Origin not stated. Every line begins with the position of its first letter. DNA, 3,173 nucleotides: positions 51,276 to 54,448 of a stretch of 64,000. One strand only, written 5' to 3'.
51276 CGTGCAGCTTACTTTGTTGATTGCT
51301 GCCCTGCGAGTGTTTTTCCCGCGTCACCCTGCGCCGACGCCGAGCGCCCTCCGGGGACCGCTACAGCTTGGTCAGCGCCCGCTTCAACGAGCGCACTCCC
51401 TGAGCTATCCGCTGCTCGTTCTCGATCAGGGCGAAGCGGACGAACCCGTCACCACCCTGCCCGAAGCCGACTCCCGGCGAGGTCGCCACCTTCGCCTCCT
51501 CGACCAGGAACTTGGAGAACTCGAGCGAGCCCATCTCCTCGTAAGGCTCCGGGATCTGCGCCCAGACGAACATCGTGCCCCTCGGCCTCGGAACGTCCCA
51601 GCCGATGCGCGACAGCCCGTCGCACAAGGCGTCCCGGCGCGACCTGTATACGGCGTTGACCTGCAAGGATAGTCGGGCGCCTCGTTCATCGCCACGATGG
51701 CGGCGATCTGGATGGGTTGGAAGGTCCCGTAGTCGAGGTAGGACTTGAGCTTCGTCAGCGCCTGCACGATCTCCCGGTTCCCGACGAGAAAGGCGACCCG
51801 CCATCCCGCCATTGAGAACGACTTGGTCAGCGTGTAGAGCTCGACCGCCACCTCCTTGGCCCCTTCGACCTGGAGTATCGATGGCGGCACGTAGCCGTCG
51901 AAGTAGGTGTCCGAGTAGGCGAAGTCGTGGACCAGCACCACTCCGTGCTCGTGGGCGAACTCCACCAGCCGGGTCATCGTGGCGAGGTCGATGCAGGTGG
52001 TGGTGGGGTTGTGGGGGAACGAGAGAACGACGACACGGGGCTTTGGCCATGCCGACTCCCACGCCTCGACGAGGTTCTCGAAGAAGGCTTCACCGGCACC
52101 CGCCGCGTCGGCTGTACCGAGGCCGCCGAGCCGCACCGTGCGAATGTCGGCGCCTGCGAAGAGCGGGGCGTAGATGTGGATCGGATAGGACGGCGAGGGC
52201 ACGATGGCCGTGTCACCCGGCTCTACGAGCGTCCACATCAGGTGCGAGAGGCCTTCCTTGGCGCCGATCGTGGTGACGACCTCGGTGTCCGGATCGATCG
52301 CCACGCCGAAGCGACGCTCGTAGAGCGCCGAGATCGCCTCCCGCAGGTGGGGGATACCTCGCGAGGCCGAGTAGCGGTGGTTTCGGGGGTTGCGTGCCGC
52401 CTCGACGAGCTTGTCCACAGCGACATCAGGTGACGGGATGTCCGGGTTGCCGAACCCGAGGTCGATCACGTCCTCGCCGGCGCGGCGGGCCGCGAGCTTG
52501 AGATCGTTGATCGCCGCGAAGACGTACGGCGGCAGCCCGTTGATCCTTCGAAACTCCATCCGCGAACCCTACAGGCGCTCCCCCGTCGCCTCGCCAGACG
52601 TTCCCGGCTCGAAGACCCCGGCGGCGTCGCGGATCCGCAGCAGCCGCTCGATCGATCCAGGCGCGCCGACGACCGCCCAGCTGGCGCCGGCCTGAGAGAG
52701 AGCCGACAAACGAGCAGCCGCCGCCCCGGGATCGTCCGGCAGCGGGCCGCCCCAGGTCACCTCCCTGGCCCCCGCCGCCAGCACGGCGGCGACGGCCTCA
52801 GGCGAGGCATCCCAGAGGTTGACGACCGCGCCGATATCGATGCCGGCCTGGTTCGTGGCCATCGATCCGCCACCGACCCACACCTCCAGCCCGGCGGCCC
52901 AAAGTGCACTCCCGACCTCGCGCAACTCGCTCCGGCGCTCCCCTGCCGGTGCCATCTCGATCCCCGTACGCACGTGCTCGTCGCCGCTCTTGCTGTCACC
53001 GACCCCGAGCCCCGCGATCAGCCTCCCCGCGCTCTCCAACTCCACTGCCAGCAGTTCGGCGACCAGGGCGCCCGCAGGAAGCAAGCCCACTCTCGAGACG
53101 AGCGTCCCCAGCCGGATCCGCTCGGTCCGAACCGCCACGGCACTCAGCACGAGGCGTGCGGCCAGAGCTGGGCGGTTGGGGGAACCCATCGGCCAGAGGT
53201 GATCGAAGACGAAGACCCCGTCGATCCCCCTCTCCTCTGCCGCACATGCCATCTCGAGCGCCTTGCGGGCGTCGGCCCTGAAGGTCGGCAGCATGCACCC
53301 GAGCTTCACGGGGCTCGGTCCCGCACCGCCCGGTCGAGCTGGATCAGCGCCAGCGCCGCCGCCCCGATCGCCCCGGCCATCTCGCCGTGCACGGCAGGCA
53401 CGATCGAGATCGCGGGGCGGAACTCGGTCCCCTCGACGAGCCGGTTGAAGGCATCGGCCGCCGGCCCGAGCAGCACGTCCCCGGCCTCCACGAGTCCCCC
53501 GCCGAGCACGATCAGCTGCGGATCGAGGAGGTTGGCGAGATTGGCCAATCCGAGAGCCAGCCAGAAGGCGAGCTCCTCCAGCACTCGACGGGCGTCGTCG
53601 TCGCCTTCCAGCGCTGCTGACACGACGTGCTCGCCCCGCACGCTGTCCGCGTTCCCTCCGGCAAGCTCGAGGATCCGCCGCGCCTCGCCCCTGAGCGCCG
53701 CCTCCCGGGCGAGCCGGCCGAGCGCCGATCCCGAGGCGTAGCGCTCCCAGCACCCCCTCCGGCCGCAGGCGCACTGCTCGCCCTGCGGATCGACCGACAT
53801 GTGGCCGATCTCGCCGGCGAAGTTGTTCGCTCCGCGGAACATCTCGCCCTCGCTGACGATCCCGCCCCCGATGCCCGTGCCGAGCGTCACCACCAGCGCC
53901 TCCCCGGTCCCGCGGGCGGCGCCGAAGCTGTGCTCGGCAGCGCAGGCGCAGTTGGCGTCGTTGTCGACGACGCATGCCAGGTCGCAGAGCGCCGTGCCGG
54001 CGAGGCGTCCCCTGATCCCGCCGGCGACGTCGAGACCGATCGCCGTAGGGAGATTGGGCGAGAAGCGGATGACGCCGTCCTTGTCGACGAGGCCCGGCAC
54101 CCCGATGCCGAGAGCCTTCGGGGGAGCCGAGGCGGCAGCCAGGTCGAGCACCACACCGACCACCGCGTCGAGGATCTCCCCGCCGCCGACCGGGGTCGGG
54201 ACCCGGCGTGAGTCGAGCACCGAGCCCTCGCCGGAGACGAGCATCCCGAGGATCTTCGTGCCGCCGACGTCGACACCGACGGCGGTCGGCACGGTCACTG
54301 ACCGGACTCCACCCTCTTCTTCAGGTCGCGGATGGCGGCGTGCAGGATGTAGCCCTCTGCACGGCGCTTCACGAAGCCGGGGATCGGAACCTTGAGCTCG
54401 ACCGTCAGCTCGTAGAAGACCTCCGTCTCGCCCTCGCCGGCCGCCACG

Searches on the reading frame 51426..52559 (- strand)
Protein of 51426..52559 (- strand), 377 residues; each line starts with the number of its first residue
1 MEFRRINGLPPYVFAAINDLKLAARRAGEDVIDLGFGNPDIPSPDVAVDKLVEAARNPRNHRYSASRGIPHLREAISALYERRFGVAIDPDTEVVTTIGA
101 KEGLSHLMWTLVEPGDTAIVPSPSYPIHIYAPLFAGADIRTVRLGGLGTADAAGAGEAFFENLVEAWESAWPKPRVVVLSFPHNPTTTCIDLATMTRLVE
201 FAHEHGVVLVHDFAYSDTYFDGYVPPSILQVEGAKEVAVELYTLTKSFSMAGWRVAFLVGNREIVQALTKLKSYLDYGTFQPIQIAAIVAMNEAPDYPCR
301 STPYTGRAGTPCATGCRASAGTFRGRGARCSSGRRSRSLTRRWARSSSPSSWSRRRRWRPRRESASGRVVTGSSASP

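Call 57: search_protein_families(library=pfam, proteins=[window:51426-52559:-], max_evalue=0.001)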
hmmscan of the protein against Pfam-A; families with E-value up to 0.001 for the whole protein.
window:51426-52559:- (377 aa): 1 family
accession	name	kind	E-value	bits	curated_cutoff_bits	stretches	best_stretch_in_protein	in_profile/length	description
PF00155.27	Aminotran_1_2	-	7.8e-42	144.2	19.7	1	30-292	2-263/361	Aminotransferase class I and II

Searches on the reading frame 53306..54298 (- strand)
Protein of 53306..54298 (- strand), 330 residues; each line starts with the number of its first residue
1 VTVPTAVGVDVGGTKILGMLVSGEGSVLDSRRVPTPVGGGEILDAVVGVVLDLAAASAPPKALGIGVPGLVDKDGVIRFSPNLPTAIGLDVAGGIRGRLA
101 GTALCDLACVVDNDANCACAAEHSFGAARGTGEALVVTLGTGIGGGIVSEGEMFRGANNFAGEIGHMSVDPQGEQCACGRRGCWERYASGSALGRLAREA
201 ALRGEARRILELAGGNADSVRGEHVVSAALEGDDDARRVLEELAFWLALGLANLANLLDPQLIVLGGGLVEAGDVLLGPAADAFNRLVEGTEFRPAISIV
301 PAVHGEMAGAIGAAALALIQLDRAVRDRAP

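Call 57: search_protein_families(library=pfam, proteins=[window:53306-54298:-], max_evalue=0.001)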
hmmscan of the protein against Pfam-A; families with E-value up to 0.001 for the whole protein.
window:53306-54298:- (330 aa): 2 families
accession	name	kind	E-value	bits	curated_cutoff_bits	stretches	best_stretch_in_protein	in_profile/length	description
PF00480.26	ROK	-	2.9e-67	227.7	22.9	1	7-318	2-292/294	ROK family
PF01869.26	BcrAD_BadFG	-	3.4e-06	27.2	31.5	0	223-317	182-271/271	BadF/BadG/BcrA/BcrD ATPase family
